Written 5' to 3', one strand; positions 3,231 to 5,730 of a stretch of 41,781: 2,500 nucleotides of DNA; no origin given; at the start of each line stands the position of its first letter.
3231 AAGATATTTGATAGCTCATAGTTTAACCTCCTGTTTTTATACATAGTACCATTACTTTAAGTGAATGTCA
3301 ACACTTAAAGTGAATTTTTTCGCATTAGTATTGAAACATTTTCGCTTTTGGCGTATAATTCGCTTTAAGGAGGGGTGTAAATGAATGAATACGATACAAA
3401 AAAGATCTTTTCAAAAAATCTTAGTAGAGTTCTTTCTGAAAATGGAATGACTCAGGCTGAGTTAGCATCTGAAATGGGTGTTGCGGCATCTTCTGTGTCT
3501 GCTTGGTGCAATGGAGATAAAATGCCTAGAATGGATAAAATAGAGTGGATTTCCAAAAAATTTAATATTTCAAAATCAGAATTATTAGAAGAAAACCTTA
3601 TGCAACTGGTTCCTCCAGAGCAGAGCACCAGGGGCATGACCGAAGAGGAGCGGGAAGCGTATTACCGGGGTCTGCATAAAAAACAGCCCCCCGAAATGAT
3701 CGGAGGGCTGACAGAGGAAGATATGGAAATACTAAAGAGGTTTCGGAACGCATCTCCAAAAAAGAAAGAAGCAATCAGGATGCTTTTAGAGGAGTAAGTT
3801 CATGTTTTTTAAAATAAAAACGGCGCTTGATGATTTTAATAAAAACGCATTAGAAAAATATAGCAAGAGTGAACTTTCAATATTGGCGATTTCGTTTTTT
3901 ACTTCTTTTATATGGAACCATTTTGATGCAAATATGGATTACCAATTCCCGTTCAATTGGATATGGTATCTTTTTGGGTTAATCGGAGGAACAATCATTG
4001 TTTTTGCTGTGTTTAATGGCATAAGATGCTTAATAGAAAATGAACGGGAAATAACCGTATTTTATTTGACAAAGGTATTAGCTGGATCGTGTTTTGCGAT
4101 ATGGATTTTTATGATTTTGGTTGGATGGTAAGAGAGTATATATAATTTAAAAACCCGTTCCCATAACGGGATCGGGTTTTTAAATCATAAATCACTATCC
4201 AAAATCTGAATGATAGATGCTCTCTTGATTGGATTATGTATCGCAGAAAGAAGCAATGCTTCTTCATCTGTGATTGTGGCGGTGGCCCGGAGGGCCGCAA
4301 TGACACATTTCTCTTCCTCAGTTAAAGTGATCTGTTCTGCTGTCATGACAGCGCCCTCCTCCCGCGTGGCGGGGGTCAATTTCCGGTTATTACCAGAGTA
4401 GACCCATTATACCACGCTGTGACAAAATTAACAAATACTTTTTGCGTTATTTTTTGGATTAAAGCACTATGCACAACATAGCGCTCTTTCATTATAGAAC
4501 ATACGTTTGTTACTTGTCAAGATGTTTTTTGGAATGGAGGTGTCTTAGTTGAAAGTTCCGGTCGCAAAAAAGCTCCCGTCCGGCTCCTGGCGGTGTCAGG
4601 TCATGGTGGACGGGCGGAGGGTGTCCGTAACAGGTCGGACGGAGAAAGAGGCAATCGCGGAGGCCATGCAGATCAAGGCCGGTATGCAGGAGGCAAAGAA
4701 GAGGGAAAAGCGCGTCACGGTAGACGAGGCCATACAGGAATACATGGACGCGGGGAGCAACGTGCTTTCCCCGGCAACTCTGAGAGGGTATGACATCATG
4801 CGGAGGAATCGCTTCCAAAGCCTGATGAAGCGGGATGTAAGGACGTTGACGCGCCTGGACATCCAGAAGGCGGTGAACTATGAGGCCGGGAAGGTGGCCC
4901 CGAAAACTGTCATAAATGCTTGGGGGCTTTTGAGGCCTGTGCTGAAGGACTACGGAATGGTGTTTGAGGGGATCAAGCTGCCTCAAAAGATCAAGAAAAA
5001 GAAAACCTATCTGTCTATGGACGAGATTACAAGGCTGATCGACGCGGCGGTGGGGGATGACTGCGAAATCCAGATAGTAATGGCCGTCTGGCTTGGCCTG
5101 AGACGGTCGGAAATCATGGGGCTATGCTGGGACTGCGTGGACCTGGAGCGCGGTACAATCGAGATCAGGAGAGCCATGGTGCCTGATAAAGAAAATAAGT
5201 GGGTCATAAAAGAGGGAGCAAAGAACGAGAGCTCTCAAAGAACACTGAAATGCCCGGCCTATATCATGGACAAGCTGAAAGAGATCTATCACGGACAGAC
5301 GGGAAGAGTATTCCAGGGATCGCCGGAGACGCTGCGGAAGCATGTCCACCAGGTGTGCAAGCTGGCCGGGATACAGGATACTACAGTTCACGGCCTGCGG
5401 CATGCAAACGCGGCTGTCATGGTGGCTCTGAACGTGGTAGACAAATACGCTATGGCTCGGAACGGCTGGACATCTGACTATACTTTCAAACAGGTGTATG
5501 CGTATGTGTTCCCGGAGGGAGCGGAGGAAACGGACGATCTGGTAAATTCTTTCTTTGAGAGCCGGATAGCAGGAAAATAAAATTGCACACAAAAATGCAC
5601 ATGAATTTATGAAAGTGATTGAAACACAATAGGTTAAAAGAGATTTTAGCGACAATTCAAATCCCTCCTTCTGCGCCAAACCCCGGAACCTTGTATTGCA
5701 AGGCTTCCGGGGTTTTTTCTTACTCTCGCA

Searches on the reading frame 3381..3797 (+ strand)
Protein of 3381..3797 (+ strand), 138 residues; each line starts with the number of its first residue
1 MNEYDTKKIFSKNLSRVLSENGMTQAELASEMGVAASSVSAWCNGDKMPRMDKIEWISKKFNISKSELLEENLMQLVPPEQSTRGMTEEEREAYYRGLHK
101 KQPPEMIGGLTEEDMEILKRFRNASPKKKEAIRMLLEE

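Call 62: search_protein_families(library=phrogs, proteins=[window:3381-3797:+], max_evalue=0.001)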
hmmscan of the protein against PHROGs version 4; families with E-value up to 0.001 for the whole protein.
window:3381-3797:+ (138 aa): 20 families
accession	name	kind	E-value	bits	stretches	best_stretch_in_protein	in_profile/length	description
phrog_2967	-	transcription regulation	7.8e-17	62.6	1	3-73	4-74/225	transcriptional regulator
phrog_8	-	transcription regulation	4e-16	60.4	1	5-124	72-168/346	transcriptional regulator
phrog_4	-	transcription regulation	9.2e-14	52.2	1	6-72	129-195/400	transcriptional repressor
phrog_3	-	transcription regulation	5.1e-10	40.7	1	6-81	85-165/430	transcriptional repressor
phrog_4779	-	transcription regulation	8.9e-10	40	1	11-75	4-73/98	transcriptional regulator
phrog_2328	-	transcription regulation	3.1e-09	37.7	1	10-92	16-99/128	transcriptional repressor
phrog_2439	-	transcription regulation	7.2e-09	36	1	8-79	6-75/367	transcriptional regulator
phrog_296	-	integration and excision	4.7e-07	29.9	1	12-61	230-279/626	DNA transposition protein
phrog_35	-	transcription regulation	5.6e-07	30.8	1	11-71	75-136/181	transcriptional repressor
phrog_1468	-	transcription regulation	1.8e-06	28.5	1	8-47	6-45/67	transcriptional repressor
phrog_1373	-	transcription regulation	3.5e-06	28.1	1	10-64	64-118/166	transcriptional regulator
phrog_4583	-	transcription regulation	4.9e-06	27.5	1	5-73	6-74/81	transcriptional repressor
phrog_1124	-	transcription regulation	5.3e-06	27.1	1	10-68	5-66/177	transcriptional regulator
phrog_7241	-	transcription regulation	1.4e-05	26.2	1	20-69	72-121/122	transcriptional regulator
phrog_4151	-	DNA, RNA and nucleotide metabolism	6.4e-05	23.8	1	12-78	10-70/154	DNA binding protein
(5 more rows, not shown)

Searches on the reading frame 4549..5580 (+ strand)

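Call 62: search_protein_families(library=phrogs, proteins=[window:4549-5580:+], max_evalue=0.001)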
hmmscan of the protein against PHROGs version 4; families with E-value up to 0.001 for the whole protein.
window:4549-5580:+ (343 aa): 4 families
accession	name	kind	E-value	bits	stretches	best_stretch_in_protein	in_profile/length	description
phrog_1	-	integration and excision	5.1e-49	169.1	1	8-341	118-456/611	integrase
phrog_216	-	integration and excision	4.6e-16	59.8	1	140-333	41-237/301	integrase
phrog_37709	-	unknown function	1e-05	26.5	1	127-203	31-108/116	-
phrog_7685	-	integration and excision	6.2e-05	23.7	1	225-335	123-238/240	integrase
